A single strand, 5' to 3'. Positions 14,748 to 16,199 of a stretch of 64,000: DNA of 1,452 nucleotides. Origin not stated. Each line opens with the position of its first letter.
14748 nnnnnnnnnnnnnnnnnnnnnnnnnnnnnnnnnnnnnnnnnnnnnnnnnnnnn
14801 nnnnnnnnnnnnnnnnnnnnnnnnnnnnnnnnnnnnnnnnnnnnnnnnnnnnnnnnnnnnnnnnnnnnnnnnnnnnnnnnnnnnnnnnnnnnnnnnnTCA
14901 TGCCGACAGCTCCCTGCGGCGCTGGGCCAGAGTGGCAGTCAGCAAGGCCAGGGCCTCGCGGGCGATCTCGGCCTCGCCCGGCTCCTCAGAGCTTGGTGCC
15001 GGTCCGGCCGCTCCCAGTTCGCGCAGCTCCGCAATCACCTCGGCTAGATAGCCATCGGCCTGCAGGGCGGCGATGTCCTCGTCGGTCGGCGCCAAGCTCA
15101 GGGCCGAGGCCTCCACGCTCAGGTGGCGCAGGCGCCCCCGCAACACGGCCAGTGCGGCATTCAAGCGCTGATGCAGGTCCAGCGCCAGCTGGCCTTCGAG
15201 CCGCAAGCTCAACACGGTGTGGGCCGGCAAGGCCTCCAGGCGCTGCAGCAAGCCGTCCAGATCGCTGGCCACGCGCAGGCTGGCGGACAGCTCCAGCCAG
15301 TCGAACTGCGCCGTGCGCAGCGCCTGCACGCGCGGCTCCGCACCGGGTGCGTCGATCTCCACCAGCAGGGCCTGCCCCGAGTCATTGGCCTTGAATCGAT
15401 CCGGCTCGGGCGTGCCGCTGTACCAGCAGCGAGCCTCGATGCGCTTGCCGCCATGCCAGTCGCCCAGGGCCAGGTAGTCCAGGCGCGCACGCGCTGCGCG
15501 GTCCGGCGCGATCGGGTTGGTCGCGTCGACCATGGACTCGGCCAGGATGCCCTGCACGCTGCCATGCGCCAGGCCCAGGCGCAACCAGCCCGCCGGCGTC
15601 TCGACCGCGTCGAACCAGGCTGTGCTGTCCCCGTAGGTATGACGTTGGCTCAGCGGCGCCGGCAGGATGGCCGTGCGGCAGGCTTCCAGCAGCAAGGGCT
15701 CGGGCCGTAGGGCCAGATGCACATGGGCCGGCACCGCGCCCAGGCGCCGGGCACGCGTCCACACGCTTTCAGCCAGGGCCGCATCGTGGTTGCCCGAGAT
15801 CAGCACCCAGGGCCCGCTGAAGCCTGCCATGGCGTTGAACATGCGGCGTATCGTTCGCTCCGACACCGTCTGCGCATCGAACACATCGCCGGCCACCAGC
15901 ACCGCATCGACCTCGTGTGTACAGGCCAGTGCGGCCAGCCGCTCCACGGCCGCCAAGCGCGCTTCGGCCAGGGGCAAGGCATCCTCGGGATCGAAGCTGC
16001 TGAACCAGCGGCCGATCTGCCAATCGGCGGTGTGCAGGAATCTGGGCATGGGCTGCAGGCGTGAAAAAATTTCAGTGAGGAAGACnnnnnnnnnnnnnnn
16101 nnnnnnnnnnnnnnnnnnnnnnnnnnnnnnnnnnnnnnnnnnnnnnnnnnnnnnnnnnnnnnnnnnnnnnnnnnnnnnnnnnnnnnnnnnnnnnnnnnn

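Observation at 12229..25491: Five-gene, translationally coupled operon recC-recB-recD-sbcD-like-sbcC-like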

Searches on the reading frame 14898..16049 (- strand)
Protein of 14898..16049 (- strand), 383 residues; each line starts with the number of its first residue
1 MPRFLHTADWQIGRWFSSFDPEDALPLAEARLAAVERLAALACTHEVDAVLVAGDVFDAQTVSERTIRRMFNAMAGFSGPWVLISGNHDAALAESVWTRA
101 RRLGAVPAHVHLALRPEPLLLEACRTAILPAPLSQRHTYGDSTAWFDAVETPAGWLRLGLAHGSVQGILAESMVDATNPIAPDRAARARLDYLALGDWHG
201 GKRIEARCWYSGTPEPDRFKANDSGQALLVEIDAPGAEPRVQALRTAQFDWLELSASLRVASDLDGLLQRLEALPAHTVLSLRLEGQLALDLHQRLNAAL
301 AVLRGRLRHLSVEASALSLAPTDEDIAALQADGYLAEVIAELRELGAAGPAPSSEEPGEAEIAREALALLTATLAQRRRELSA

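Call 3: search_protein_families(library=pfam, proteins=[window:14898-16049:-])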
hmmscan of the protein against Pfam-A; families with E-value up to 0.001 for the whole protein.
window:14898-16049:- (383 aa): 1 family
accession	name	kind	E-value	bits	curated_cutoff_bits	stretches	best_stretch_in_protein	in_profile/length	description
PF00149.33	Metallophos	-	2.1e-09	38.5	21.5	1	3-94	2-72/191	Calcineurin-like phosphoesterase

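Call 4: search_protein_families(library=ncbifam, proteins=[window:14898-16049:-])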
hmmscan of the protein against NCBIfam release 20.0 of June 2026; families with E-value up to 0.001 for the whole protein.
window:14898-16049:- (383 aa): 4 families
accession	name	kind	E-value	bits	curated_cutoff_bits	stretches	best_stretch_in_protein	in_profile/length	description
TIGR00619.1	sbcd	subfamily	1.5e-14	54.4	77.65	1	3-91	2-88/252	exonuclease subunit SbcD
NF008206.2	PRK10966.1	equivalog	2e-10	40.4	450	1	3-91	2-87/380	exonuclease subunit SbcD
TIGR04123.1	P_estr_lig_assc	hypoth_equivalog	4.3e-07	29.6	150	1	29-91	47-113/207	ligase-associated DNA damage response endonuclease PdeM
NF041754.1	sbcd_Bac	equivalog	1.5e-05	24.4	750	1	3-90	2-87/390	exonuclease subunit SbcD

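Call 5: search_protein_families(library=padloc, proteins=[window:14898-16049:-])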
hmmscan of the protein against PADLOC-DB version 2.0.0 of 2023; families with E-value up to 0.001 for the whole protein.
window:14898-16049:- (383 aa): 0 families

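Call 15: find_homologous_proteins(query=window:14898-16049:-)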
Query window:14898-16049:- (383 aa): 6951 proteins with E <= 0.001 among 8000 candidates; the best 120 are listed.
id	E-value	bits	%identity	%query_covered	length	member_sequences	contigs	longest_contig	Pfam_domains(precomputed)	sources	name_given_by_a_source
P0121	9.4e-238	806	97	100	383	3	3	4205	PF00149.34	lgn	-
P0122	1.9e-236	802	97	100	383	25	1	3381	PF00149.34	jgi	-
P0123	4.8e-236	801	97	100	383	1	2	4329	PF00149.34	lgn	-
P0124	3.1e-162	558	97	71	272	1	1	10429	-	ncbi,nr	ncbi:MAG: DNA repair exonuclease, partial [Paucibacter sp.]|nr:DNA repair exonuclease [Roseateles sp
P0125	1.7e-161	556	72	98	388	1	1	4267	PF00149.34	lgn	-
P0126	5.9e-161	554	75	90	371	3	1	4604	PF00149.34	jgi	-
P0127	7.8e-161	553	76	90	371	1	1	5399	PF00149.34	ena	-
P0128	3.2e-159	548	70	99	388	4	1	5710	PF00149.34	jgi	jgi:DNA repair exonuclease SbcCD nuclease subunit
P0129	2.5e-158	545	73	90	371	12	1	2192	PF00149.34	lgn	-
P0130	3.6e-158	545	73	90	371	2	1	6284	PF00149.34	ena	-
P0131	4.9e-158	544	74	89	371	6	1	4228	PF00149.34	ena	-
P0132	2.1e-156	539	69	99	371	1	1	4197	PF00149.34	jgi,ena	-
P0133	7.8e-155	534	71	90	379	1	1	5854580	PF00149.34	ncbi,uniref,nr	ncbi:DNA repair exonuclease [Xylophilus rhododendri]|uniref:DNA repair exonuclease n=1 Tax=Xylophilu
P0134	3.8e-154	531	73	90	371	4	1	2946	PF00149.34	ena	-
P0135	4.5e-154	531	68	99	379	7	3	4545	PF00149.34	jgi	jgi:DNA repair exonuclease SbcCD nuclease subunit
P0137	7.8e-154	530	73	90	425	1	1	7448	PF00149.34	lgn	-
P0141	5.0e-153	528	72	90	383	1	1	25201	PF00149.34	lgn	-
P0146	3.6e-152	525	72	90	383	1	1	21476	PF00149.34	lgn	-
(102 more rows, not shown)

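Call 16: search_solved_structures(query=window:14898-16049:-, max_evalue=1)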
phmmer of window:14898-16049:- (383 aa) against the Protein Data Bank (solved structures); distinct sequences matched with E-value up to 1: 13.
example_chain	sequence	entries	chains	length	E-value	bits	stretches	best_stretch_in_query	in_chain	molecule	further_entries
4lty_C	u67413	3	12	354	9.2e-08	34.8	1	3-91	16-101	Exonuclease subunit SbcD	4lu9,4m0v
6s6v_A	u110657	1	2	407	1.5e-07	34.1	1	3-91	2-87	Nuclease SbcCD subunit D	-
7yzo_A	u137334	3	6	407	1.7e-06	30.7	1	3-91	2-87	Nuclease SbcCD subunit D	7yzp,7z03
6s85_A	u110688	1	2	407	2.2e-06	30.3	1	3-91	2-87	Nuclease SbcCD subunit D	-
4o24_A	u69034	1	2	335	0.00069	22.1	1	3-240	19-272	Exonuclease, putative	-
2q8u_A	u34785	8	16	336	0.0007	22.1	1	3-240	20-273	Exonuclease, putative | Nuclease SbcCD subunit D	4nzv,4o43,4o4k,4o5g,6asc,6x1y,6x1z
3qg5_C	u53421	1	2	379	0.001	21.5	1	3-240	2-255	Mre11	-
3thn_A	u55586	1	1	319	0.0061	19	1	3-232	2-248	Exonuclease, putative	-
3tho_B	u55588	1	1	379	0.01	18.3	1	3-213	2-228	Exonuclease, putative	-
7dog_A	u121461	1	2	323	0.016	17.6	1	1-90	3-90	Nuclease SbcCD subunit D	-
4hd0_A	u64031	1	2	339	0.18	14.2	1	3-91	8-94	DNA double-strand break repair protein Mre11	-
1ii7_A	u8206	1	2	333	0.19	14.1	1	3-91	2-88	Mre11 nuclease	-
3dsc_A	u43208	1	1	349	0.2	14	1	3-91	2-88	DNA double-strand break repair protein mre11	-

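Call 19: find_related_loci(query=A1, collection=genome_contigs, flank=10000)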
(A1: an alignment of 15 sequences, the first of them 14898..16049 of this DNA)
Query A1 (383 aa) in genome_contigs; peptide patterns used: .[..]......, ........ (x = any residue, [..] = any of these).
600 stretches matched a pattern (row limit reached: there are more); 585 encode a relative of the query (tblastn E <= 1e-3); the best 80 are kept; 80 distinct loci.
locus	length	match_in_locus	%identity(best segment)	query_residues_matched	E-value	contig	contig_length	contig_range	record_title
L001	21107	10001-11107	68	1-377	4e-152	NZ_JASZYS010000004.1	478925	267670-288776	Variovorax davisae strain J22P271 L64593_4, whole genome shotgun sequence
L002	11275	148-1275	68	1-378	5e-149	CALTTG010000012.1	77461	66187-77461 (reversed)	MAG: uncultured Burkholderiales bacterium isolate ohet96cEUG_bin.13.MAG genome assembly, contig: NODE_137_length_77461_c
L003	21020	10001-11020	68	5-345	8e-148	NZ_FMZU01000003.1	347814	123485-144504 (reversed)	Variovorax sp. CF079, whole genome shotgun sequence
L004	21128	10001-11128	64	1-383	7e-148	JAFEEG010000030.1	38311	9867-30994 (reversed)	MAG: Proteobacteria bacterium isolate SZAS AMP-60 PROT-AMP-16__30__length-38311, whole genome shotgun sequence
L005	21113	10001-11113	63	1-378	1e-147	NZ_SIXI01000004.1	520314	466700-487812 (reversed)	Aquabacterium lacunae strain KMB7 NODE_4_length_520314_cov_102, whole genome shotgun sequence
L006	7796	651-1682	67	1-345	6e-147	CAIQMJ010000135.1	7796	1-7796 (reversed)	MAG: uncultured Variovorax sp. isolate MJ120716B_bin-210 genome assembly, contig: bin-210:0135/1309, whole genome shotgu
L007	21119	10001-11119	64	1-377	7e-147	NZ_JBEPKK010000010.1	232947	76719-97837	Variovorax boronicumulans strain DS4417 Ga0466878_10, whole genome shotgun sequence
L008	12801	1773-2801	65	1-344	4e-144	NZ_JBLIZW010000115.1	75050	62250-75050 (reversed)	MAG: Aquabacterium sp. isolate APR203 k141_67531, whole genome shotgun sequence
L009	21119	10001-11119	62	1-383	2e-143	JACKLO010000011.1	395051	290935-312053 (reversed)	MAG: Burkholderiaceae bacterium isolate HK-STAS-PROT-94 HK-STAS-PROT-94_11, whole genome shotgun sequence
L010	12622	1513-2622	60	1-378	8e-141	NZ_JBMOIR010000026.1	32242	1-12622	MAG: Aquabacterium sp. isolate Deming_bin.455 contig2888, whole genome shotgun sequence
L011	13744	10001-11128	58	1-382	4e-140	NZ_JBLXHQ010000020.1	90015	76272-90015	MAG: Marinobacter sp. isolate ET09-02 T09maxbin_out.013RE.5K@20, whole genome shotgun sequence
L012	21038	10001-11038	65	1-349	4e-139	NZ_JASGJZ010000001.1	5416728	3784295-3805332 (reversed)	MAG: Pseudorhodoferax sp. isolate 5N053 JMF-2111-06-0005.ont.bin.53_0, whole genome shotgun sequence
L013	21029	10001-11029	64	1-344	3e-138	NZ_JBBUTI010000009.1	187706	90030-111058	Ideonella margarita strain LYT19W LYT19W_ctg009, whole genome shotgun sequence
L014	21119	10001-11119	58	1-382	1e-137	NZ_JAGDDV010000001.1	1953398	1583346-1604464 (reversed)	Marinobacter sp. NFXS11 NFXS11_1, whole genome shotgun sequence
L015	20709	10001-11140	58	1-382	2e-136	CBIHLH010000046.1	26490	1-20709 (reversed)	MAG TPA_asm: uncultured Marinobacter sp. isolate SRR17255070_concoct_14 genome assembly, contig: ERZ27337256.175, whole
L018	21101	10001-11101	59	1-378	2e-135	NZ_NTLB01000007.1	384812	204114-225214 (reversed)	Mangrovitalea sediminis strain M11-4 Scaffold6_1, whole genome shotgun sequence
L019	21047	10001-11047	65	1-349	3e-135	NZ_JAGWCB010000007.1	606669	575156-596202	Ideonella benzenivorans strain B7 NODE_3_length_606669_cov_410.158710, whole genome shotgun sequence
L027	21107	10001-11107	59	3-377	7e-133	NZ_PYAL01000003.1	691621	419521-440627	Achromobacter aloeverae strain AVA-1 Scaffold3_1, whole genome shotgun sequence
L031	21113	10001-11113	57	3-383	3e-132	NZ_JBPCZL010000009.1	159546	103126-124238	Carnimonas sp. LMG 33810 contig00009, whole genome shotgun sequence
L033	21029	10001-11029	65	1-344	5e-132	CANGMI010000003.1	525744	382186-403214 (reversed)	MAG: Proteobacteria bacterium isolate Jr-7aug17-123 genome assembly, contig: Jr-7aug17-C6, whole genome shotgun sequence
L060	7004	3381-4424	57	1-349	1e-124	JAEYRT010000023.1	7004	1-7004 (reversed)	MAG: Proteobacteria bacterium isolate OH_CBB_70 k127_53909, whole genome shotgun sequence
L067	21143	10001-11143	54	3-365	2e-120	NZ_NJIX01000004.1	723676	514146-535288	Achromobacter sp. HZ34 Scaffold4_1, whole genome shotgun sequence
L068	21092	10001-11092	56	1-374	2e-125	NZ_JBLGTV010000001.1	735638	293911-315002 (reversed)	Castellaniella hirudinis strain SHC-62B NODE_1_length_735638_cov_431.282957, whole genome shotgun sequence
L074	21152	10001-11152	52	1-383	4e-119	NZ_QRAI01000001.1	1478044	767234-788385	Saccharophagus sp. K07 contig_0000001, whole genome shotgun sequence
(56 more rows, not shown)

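Call 27: find_related_loci(query=A1, collection=viral_contigs, flank=8000)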
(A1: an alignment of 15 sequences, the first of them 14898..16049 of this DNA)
Query A1 (383 aa) in viral_contigs; peptide patterns used: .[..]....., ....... (x = any residue, [..] = any of these).
202 stretches matched a pattern; 10 encode a relative of the query (tblastn E <= 1e-3); 10 distinct loci.
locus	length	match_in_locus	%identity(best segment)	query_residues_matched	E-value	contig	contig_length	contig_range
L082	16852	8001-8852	23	3-294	3e-15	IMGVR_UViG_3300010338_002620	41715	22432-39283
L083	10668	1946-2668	31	1-244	5e-15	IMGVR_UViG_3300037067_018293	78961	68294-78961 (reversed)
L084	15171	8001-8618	26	3-214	6e-11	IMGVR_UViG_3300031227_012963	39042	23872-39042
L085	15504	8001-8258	34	3-90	2e-7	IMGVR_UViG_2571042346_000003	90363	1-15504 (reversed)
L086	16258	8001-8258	35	3-90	4e-7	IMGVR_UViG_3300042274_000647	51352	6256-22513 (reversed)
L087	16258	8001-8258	35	3-90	4e-7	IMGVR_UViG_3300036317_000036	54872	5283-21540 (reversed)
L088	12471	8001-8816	23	3-237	5e-7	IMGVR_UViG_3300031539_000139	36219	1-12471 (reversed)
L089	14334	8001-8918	33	3-276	1e-6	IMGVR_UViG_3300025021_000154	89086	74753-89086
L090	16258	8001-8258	33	3-90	1e-6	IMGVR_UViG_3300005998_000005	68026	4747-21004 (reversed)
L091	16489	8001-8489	26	48-214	2e-6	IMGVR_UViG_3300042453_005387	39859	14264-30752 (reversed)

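Call 35: predict_structure(alignment_id=A2)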
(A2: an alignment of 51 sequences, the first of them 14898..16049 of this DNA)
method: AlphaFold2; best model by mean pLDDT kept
length: 383 residues; sequences in the alignment: 51
mean_pLDDT: 84.9   pTM: 0.80
mean pLDDT of the five models: 84.9, 83.7, 82.8, 82.0, 80.4
residues with pLDDT >= 90: 176; 70-90: 155; 50-70: 45; < 50: 7
segments of 3 or more residues with pLDDT < 50: none
pLDDT, mean of each block of 10 residues (from residue 1): 91 65 76 92 98 84 88 97 83 87 96 94 96 70 88 97 64 56 88 86 89 64 77 97 89 92 97 92 93 93 91 89 79 81 81 69 82 79 78
secondary structure, 60 per line:
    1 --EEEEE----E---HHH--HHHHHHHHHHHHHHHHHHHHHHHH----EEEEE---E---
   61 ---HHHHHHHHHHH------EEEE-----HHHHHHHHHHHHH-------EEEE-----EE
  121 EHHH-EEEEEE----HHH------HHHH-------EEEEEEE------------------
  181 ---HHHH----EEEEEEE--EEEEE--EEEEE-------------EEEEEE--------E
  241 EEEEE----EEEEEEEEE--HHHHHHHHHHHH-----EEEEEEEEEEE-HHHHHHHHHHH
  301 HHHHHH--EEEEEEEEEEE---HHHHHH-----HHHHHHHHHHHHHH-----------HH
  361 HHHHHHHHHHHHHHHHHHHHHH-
elements in order: E3-7 H21-44 E49-53 H64-74 E81-84 H90-102 E110-113 E119-121 E126-131 H145-148 E156-162 H184-187 E192-198 E201-205 E208-212 E226-231 E240-245 E250-258 H261-272 E278-288 H290-306 E309-319 H323-328 H334-347 H359-382

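Call 56: search_dna_similar(query=window:14898-16049:-, collection=plasmids, mode=protein, max_rows=25, max_evalue=1e-10)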
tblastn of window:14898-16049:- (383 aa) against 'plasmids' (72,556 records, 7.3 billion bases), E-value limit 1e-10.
Records with a match: 113; places in all: 113; records where one place covers at least 80% of the query: 94.
Best place of each record, by identity: 60-80% 3; <60% 110.
By first word of the organism name: Rhizobium 67; Sphingobium 8; Sphingomonas 5; Thioclava 5; Paracoccus 4; Novosphingobium 2; Rhizorhabdus 2; Mesorhizobium 2; Agrobacterium 2; Variovorax 1; and 15 more.
By predicted mobility (MOB-suite, as given by PLSDB): conjugative 65; non-mobilizable 40; mobilizable 8.
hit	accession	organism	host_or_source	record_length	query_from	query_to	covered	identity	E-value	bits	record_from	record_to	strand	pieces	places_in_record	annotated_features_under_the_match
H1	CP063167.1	Variovorax paradoxus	-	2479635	1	344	90%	69.5%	2e-119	388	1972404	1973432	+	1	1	DNA repair exonuclease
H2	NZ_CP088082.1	Ideonella dechloratans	Cell culture,Activated sludge, ...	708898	3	344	89%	65.5%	9e-105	345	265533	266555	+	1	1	DNA repair exonuclease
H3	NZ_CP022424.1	Vitreoscilla filiformis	cell culture,Mud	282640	1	344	90%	61.0%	5e-95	317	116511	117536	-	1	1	DNA repair exonuclease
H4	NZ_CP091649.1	Burkholderia aenigmatica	-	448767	4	344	89%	56.0%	2e-93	313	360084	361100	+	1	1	DNA repair exonuclease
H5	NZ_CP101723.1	Sphingomonas sp. NY01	mango,whole organism,commercial mango ...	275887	1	345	90%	42.0%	6e-52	193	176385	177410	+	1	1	DNA repair exonuclease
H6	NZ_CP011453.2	Croceibacterium atlanticum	cell culture,North Atlantic Rise ...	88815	3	344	89%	42.0%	2e-47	180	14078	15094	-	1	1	DNA repair exonuclease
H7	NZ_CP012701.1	Sphingopyxis macrogoltabida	whole organism,activated sludge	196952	3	344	89%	41.3%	2e-44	171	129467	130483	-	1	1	DNA repair exonuclease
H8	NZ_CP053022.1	Sphingobium yanoikuyae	whole organism,River sediment ...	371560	3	343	89%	41.3%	2e-42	165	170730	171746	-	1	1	DNA repair exonuclease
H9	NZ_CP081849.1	Polymorphobacter megasporae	Megaspora,lichen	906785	3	345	90%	40.9%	3e-44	171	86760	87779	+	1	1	DNA repair exonuclease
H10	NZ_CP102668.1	Sphingobium sp. JS3065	whole organism,chemical plant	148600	3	344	89%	40.9%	3e-48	182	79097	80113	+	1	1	DNA repair exonuclease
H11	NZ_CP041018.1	Sphingobium fuliginis ATCC 27551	cell culture,Water of rice field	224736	3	344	89%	40.6%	1e-47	180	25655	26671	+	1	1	DNA repair exonuclease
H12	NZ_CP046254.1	Sphingobium sp. CAP-1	cell culture,activated sludge of ...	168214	3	344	89%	40.6%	2e-47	180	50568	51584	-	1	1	DNA repair exonuclease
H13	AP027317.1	Sphingobium sp. TomMM15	-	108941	3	344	89%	40.6%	2e-47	180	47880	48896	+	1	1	metallophosphatase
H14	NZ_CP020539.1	Sphingobium herbicidovorans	cell culture,soil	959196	3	344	89%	40.6%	7e-47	178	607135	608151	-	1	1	DNA repair exonuclease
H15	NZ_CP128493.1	Novosphingobium resinovorum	pure cell culture,soil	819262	3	343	89%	40.8%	3e-42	164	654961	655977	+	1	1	DNA repair exonuclease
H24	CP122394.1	Geminicoccaceae bacterium SCSIO 64248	Montipora informis (coral)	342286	3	342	89%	38.8%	1e-40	160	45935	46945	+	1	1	DNA repair exonuclease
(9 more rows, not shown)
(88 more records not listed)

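Call 57: get_annotated_region(hit=H10, flank=9000)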
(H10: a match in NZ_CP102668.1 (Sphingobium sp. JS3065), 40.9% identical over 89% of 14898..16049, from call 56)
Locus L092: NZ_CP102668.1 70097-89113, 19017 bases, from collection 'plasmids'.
description: Sphingobium sp. JS3065 plasmid pNIN3, complete sequence
organism: Sphingobium sp. JS3065 (NCBI taxid 2970925)
taxonomy: Bacteria; Pseudomonadota; Alphaproteobacteria; Sphingomonadales; Sphingomonadaceae; Sphingobium; Sphingobium sp. JS3065
host: -; source: whole organism,chemical plant; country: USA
typing (MOB-suite, as given by PLSDB): conjugative; replicon rep_cluster_647; relaxase MOBP; mating-pair formation MPF_T
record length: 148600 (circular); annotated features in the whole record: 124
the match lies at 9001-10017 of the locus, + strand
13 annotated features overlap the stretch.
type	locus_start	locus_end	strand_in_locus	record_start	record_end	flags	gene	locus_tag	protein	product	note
CDS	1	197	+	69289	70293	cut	virB11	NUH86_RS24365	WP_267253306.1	P-type DNA transfer ATPase VirB11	GO:0044097 - secretion by the type IV secretion system [Evidence IEA]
CDS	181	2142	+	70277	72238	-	-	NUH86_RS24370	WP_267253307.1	type IV secretory system conjugative DNA transfer family protein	-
CDS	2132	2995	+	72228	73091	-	-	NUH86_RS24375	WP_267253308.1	LPD7 domain-containing protein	-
CDS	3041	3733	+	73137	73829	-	-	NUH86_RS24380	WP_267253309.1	HEPN domain-containing protein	-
CDS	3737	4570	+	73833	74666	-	-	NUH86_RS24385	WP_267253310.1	DUF3883 domain-containing protein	-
CDS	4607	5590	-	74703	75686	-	-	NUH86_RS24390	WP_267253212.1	WYL domain-containing protein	-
CDS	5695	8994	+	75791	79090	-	-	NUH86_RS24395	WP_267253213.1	TM0106 family RecB-like putative nuclease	-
CDS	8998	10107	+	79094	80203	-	-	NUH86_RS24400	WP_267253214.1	DNA repair exonuclease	-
CDS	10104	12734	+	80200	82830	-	-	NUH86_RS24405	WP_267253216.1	AAA family ATPase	GO:0006302 - double-strand break repair [Evidence IEA]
CDS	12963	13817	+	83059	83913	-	-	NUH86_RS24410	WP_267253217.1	WYL domain-containing protein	-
CDS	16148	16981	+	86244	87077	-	-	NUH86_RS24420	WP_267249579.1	IS5 family transposase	-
CDS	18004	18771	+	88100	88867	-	-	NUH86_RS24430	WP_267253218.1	DUF4391 domain-containing protein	-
CDS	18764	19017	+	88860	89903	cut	-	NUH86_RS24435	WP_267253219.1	site-specific DNA-methyltransferase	GO:0006306 - DNA methylation [Evidence IEA]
